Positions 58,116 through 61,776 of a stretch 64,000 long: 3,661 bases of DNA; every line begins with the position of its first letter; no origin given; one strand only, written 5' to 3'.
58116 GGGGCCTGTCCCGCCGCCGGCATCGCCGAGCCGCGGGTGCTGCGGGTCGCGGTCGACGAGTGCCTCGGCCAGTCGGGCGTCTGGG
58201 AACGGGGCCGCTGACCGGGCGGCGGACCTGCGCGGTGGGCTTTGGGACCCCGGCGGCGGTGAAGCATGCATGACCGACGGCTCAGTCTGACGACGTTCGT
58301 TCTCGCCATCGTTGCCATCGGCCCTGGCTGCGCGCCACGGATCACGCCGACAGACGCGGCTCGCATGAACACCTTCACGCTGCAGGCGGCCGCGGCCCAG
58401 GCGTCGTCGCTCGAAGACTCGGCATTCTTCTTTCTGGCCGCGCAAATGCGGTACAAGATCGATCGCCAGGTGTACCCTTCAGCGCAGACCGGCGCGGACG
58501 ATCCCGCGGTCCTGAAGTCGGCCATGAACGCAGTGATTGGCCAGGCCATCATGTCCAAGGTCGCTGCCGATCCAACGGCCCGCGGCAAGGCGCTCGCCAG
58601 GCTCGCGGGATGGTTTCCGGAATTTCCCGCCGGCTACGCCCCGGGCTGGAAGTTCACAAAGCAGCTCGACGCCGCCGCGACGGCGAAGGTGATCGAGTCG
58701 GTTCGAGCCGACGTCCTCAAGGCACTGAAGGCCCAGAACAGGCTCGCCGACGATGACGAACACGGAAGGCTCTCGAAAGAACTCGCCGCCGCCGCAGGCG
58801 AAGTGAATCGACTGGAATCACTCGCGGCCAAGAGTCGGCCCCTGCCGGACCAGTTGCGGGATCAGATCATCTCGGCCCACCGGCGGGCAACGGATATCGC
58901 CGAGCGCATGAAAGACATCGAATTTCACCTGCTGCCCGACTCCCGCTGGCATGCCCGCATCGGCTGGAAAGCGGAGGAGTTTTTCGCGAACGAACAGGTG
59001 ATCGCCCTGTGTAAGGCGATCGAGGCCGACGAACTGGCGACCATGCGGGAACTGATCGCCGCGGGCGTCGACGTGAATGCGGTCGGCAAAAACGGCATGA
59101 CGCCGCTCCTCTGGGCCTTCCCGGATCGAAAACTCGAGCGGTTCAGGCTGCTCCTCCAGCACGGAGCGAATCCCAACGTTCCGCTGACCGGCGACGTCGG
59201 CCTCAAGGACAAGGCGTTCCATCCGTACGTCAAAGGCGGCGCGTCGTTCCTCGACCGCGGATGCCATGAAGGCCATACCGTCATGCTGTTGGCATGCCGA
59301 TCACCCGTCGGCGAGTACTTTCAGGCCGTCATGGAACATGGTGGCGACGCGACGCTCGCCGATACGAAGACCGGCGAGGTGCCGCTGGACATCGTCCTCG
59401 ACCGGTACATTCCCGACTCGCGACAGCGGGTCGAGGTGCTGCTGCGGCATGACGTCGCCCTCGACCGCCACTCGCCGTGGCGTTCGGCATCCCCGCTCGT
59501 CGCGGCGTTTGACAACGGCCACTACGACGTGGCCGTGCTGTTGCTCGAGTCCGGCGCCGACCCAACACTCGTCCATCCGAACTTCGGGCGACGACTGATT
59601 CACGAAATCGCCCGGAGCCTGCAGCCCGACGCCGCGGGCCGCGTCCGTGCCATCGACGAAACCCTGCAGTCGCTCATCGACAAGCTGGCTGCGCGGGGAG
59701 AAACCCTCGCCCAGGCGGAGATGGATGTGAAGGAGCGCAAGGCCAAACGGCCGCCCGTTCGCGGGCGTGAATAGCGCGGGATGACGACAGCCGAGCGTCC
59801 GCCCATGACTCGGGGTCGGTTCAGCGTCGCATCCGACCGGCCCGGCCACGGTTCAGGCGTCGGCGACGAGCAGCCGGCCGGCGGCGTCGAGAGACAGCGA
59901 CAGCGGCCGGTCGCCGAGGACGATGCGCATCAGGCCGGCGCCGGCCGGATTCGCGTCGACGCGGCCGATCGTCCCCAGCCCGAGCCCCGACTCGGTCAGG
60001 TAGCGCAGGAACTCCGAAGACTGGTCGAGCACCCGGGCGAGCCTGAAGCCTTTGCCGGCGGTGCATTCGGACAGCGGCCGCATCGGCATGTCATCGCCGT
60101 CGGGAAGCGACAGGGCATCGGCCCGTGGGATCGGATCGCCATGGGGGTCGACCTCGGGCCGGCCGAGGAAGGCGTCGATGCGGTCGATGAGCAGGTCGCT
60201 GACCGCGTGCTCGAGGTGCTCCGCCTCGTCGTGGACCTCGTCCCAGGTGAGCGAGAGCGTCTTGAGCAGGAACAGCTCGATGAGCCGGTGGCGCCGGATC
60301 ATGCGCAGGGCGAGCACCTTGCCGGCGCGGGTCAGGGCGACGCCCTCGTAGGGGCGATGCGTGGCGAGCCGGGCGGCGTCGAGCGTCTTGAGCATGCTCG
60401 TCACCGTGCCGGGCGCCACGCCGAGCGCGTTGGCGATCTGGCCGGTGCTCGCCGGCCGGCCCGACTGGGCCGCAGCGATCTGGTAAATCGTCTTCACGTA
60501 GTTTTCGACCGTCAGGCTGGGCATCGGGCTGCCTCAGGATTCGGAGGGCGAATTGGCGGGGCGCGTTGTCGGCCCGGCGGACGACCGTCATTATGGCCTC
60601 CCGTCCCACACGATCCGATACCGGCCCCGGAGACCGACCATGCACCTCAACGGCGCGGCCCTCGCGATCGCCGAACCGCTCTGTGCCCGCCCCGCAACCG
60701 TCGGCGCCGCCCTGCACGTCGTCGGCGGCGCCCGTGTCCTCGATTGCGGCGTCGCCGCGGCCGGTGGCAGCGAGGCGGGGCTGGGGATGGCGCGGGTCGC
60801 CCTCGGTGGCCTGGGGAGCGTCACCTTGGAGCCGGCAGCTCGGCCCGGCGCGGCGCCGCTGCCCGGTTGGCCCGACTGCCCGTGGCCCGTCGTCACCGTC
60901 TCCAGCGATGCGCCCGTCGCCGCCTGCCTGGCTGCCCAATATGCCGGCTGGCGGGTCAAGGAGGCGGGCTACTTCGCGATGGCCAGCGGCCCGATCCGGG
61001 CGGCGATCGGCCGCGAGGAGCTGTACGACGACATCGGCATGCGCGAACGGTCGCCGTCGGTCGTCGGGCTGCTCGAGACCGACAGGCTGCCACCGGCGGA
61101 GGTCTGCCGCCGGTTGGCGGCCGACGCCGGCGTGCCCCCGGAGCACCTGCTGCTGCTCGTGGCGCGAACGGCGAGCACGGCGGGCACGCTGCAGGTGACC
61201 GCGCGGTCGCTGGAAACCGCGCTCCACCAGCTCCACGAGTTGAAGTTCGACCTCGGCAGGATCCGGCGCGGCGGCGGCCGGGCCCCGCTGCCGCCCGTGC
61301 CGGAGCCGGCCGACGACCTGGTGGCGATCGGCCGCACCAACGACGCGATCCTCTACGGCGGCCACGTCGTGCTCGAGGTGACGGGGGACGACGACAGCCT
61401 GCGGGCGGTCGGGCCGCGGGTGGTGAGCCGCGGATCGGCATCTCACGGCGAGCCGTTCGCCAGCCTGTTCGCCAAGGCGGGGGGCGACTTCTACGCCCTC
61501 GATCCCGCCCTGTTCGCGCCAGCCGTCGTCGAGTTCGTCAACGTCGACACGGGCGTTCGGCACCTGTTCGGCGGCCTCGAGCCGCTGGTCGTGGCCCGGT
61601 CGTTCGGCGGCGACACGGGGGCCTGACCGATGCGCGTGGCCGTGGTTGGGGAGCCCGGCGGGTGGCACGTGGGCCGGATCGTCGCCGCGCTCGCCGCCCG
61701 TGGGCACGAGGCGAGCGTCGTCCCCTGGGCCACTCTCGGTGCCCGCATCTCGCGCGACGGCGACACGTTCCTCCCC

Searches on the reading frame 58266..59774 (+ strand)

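Call 47: search_protein_families(library=pfam, proteins=[window:58266-59774:+], max_evalue=0.0001)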
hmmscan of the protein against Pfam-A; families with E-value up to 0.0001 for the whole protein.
window:58266-59774:+ (502 aa): 4 families
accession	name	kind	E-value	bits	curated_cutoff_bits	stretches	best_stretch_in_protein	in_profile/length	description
PF12796.13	Ank_2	-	1.2e-13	51.8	27.3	1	245-305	30-88/90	Ankyrin repeats (3 copies)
PF13637.12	Ank_4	-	3e-12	46.9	22.7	0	248-284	1-37/50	Ankyrin repeats (many copies)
PF00023.36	Ank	-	2.8e-10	40.3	21.1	0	276-305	1-30/33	Ankyrin repeat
PF13606.12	Ank_3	-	4e-05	24.1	22.3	0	276-305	1-30/30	Ankyrin repeat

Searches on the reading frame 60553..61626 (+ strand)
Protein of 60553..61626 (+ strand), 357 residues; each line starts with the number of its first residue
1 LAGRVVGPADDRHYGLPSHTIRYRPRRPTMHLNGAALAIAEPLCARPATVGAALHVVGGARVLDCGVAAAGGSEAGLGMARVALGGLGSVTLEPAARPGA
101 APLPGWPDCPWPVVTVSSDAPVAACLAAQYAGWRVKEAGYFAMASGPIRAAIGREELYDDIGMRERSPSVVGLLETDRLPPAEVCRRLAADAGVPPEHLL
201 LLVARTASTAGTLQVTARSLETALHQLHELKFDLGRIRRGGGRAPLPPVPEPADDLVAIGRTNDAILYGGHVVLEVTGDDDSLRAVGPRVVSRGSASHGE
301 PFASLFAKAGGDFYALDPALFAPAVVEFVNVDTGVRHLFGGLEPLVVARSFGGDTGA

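Call 47: search_protein_families(library=pfam, proteins=[window:60553-61626:+], max_evalue=0.0001)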
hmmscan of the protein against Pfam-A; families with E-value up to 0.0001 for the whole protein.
window:60553-61626:+ (357 aa): 1 family
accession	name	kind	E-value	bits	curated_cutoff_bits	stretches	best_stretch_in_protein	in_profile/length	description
PF02289.21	MCH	-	9.4e-96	321.1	25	1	32-351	2-311/311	Cyclohydrolase (MCH)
